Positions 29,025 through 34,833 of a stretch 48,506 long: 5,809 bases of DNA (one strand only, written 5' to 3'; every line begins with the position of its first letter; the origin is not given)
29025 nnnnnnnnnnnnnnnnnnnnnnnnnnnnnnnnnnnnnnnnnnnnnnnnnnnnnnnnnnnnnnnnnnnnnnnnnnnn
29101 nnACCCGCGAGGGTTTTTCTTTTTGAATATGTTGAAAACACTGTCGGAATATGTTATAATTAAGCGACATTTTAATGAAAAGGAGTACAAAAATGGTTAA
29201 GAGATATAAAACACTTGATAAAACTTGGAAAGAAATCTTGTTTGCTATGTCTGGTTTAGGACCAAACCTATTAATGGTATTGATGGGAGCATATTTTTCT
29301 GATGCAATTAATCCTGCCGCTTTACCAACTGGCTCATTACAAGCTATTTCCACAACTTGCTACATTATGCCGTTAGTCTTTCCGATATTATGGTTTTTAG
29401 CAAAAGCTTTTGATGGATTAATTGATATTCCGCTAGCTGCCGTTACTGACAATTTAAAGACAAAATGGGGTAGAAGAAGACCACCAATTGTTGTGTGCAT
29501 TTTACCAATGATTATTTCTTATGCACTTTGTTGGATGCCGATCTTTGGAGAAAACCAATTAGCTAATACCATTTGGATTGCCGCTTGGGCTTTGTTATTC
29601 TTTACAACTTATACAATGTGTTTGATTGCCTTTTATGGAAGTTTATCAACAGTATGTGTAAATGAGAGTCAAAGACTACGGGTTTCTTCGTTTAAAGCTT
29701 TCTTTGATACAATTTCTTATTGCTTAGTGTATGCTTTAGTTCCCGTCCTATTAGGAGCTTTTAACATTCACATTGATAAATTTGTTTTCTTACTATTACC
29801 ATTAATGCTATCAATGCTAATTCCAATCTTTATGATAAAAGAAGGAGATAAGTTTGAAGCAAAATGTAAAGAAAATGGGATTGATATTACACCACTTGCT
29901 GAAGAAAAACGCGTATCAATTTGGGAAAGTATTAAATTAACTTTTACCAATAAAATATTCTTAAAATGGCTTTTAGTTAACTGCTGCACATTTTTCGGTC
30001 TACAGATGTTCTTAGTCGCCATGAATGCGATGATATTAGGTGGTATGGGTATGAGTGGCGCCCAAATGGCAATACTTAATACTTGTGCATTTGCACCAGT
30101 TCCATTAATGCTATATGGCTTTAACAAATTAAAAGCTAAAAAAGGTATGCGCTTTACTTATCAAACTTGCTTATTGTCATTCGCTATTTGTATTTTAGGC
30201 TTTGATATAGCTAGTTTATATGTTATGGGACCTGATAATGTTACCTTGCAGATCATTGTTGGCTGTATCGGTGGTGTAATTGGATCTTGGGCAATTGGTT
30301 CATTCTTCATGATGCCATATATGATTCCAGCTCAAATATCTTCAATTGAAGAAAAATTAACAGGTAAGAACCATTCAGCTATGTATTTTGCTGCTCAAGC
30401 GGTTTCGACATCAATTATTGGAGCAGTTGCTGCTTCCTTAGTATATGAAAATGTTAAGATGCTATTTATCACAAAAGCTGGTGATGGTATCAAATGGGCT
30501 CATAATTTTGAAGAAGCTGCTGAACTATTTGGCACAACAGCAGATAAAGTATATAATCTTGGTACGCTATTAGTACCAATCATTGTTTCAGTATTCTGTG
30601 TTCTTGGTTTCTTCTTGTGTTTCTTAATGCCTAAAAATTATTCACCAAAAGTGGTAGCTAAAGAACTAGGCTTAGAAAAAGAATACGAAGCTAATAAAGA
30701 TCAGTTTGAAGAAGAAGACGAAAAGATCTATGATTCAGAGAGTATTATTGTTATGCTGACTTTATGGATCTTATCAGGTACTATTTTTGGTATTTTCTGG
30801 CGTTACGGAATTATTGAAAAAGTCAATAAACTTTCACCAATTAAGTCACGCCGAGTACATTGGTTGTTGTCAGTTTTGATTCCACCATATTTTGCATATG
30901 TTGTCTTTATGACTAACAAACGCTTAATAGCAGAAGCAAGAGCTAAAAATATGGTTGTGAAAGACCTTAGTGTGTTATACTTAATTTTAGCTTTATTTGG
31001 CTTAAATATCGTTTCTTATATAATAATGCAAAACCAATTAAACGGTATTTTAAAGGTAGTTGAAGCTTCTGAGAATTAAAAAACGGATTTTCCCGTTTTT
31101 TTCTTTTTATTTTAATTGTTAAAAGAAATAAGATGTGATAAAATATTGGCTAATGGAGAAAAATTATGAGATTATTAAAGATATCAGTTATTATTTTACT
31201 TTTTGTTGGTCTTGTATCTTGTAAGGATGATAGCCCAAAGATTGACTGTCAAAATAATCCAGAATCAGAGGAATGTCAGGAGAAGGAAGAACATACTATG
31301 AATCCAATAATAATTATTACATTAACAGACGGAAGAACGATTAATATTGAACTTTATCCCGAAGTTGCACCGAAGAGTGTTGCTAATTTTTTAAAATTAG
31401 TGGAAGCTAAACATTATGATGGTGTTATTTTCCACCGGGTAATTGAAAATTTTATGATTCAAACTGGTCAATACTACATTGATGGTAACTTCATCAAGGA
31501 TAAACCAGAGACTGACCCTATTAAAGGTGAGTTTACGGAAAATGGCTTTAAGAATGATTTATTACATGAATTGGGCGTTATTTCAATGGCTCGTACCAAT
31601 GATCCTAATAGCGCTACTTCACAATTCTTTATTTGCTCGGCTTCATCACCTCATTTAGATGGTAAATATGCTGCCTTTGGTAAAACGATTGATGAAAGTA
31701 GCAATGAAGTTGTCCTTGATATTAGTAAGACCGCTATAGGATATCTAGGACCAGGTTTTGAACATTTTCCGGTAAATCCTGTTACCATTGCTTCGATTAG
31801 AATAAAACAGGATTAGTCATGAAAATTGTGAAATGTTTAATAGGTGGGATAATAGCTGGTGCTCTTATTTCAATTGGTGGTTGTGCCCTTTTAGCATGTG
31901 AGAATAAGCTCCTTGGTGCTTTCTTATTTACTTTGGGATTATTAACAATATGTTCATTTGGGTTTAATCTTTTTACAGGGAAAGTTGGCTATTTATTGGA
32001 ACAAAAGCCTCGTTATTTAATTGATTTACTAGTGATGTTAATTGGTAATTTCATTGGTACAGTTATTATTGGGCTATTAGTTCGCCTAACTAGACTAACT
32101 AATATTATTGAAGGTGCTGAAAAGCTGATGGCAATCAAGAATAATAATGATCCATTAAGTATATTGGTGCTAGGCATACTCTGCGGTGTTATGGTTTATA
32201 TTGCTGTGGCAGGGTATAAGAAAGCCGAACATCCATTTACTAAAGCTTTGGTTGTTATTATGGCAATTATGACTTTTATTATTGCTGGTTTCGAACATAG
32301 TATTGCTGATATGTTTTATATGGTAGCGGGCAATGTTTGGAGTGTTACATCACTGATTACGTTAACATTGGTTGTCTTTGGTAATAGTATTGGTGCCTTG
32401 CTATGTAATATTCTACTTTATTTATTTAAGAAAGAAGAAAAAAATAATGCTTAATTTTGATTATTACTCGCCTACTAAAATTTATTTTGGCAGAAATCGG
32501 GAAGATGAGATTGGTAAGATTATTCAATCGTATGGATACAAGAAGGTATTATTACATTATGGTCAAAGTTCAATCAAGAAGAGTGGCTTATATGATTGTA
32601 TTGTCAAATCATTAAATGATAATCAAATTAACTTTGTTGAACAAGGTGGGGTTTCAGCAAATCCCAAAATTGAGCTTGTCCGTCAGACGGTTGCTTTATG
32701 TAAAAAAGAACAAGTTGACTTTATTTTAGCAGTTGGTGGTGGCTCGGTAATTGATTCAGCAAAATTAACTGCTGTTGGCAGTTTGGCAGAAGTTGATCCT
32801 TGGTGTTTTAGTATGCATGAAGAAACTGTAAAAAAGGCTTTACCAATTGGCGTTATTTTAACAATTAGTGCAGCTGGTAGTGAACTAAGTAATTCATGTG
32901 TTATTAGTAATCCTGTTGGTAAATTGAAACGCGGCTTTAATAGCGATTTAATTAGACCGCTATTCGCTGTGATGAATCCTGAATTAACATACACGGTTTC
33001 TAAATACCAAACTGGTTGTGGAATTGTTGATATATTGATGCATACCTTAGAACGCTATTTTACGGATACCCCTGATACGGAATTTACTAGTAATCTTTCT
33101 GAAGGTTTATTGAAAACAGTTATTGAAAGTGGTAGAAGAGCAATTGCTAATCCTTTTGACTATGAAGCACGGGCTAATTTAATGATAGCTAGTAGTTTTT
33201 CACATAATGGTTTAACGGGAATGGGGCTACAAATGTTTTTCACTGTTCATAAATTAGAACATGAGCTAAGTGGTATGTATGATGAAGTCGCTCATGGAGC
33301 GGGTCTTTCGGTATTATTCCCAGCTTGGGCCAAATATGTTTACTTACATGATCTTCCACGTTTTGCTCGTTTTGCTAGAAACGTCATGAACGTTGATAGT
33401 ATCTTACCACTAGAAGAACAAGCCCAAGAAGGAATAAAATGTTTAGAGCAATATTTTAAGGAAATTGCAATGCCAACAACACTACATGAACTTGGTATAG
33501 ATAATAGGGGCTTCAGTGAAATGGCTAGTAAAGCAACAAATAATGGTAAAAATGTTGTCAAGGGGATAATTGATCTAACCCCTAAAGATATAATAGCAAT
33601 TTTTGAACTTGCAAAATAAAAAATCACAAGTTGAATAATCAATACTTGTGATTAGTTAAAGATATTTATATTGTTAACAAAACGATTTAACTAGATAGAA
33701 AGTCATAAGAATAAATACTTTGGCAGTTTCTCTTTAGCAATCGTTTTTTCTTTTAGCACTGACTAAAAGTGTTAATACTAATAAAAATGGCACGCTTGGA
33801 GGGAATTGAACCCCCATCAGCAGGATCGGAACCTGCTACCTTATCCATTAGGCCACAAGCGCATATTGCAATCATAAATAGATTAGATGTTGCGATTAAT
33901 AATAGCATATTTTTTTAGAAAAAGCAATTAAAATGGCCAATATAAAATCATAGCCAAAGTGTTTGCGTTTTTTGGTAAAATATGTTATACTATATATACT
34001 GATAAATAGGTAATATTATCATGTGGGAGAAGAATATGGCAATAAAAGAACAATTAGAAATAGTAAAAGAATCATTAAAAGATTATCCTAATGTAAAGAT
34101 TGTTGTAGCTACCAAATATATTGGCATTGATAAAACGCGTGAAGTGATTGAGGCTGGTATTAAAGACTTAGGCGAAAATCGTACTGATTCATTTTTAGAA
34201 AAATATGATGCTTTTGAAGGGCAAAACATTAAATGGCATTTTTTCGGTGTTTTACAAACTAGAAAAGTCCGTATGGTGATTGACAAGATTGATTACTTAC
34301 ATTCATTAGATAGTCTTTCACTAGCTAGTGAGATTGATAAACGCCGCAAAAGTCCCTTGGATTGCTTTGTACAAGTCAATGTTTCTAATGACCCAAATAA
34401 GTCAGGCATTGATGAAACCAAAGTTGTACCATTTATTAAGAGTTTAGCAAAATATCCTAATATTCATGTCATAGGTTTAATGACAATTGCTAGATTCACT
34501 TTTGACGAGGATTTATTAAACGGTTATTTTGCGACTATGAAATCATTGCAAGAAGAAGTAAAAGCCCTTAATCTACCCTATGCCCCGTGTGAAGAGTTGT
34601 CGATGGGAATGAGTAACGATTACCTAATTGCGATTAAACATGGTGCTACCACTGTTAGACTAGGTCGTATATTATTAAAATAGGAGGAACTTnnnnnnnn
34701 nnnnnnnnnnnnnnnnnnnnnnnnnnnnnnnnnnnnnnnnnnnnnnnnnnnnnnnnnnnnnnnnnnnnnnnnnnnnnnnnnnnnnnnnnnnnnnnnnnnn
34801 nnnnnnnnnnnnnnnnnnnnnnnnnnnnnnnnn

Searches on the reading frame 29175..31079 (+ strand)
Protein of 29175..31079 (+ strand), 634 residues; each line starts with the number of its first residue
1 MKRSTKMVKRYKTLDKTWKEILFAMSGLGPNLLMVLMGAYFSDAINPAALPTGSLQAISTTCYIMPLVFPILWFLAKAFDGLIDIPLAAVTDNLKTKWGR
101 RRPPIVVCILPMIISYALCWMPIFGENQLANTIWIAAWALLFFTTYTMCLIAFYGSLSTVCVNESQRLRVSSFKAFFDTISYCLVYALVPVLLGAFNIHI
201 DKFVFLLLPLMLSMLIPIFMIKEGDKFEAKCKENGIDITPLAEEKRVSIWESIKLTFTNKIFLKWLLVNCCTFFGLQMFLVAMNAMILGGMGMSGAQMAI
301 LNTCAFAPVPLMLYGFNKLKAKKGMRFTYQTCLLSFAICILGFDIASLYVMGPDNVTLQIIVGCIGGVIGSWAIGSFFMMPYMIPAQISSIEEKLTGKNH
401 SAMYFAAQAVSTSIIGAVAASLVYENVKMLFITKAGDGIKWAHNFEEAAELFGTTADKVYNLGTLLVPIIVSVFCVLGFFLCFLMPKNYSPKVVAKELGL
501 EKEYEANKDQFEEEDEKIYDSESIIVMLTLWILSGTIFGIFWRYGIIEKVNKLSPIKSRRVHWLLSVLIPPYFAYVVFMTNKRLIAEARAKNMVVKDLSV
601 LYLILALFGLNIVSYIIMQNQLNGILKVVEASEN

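Call 34: search_protein_families(library=pfam, proteins=[window:29175-31079:+], max_evalue=0.001)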
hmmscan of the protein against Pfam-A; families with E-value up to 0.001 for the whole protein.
window:29175-31079:+ (634 aa): 2 families
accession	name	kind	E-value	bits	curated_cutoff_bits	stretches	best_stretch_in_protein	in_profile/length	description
PF13347.12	MFS_2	-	2.5e-30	105.8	27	1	63-425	29-379/427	MFS/sugar transport protein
PF07690.21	MFS_1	-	6e-07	29.1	33.4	1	81-414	46-341/347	Major Facilitator Superfamily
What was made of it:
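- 29175..31079 (+): Detached orthologue of the cassette's MFS_2 (GPH-type) transporter (634 aa). It is a probable partner but is not in the operon. Pfam MFS_2 2.5e-30 (call 34).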

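Call 39: search_solved_structures(query=window:29175-31079:+, max_evalue=0.01, show_alignments=0)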
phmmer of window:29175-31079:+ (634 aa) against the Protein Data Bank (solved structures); distinct sequences matched with E-value up to 0.01: 0.

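Call 40: search_protein_families(library=ncbifam, proteins=[window:29175-31079:+], max_evalue=0.001)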
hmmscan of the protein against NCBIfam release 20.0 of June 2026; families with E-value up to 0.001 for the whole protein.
window:29175-31079:+ (634 aa): 3 families
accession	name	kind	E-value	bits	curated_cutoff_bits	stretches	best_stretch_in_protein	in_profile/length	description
TIGR00792.1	gph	subfamily_domain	3.3e-12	45.8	231.35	1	71-423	39-374/437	glycoside-pentoside-hexuronide (GPH):cation symporter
NF007353.0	PRK09848.1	equivalog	9.3e-06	24.7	528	1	74-180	51-157/457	glucuronide transporter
NF007749.0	PRK10429.1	equivalog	1.8e-05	23.8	456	1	71-273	46-243/473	melibiose:sodium transporter MelB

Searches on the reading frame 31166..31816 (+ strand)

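Call 34: search_protein_families(library=pfam, proteins=[window:31166-31816:+], max_evalue=0.001)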
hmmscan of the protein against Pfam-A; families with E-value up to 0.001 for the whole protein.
window:31166-31816:+ (216 aa): 1 family
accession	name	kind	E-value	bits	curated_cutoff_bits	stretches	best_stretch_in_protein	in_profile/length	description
PF00160.26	Pro_isomerase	-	7.2e-40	137.3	21.7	1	53-211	6-157/159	Cyclophilin type peptidyl-prolyl cis-trans isomerase/CLD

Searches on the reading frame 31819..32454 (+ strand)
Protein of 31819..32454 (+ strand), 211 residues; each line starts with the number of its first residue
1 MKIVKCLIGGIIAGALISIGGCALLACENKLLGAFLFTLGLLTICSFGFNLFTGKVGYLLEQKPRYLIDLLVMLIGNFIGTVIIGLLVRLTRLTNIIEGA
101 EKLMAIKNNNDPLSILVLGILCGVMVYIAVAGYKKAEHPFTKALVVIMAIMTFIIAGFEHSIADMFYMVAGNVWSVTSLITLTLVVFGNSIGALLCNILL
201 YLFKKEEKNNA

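Call 34: search_protein_families(library=pfam, proteins=[window:31819-32454:+], max_evalue=0.001)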
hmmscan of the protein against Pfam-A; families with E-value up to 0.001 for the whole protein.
window:31819-32454:+ (211 aa): 1 family
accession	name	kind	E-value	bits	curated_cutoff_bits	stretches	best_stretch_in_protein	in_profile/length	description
PF01226.23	Form_Nir_trans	-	6.2e-31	108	34.6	1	2-202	17-239/240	Formate/nitrite transporter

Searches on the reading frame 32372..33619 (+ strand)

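Call 34: search_protein_families(library=pfam, proteins=[window:32372-33619:+], max_evalue=0.001)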
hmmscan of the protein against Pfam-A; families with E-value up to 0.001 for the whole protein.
window:32372-33619:+ (415 aa): 3 families
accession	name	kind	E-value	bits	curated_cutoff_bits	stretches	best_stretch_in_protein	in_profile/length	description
PF00465.25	Fe-ADH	-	1.9e-40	138.6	31.3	1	34-203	1-168/168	Iron-containing alcohol dehydrogenase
PF25137.1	ADH_Fe_C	-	5.3e-29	101.7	27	1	218-412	5-191/194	Fe-containing alcohol dehydrogenase family, C-terminal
PF13685.12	Fe-ADH_2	-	1.4e-07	32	28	1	40-134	3-94/149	Iron-containing alcohol dehydrogenase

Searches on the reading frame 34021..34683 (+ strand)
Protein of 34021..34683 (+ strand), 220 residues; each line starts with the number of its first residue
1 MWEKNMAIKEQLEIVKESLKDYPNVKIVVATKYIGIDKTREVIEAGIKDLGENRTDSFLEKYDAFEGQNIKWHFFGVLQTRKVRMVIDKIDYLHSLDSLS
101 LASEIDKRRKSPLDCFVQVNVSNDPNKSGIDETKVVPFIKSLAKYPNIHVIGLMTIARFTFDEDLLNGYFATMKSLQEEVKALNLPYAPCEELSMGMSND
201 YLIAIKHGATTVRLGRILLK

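Call 34: search_protein_families(library=pfam, proteins=[window:34021-34683:+], max_evalue=0.001)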
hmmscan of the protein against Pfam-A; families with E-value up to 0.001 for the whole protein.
window:34021-34683:+ (220 aa): 1 family
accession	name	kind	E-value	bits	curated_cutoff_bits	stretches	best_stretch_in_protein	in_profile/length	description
PF01168.26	Ala_racemase_N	-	1.9e-13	51.1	24.1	1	7-218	5-215/220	Alanine racemase, N-terminal domain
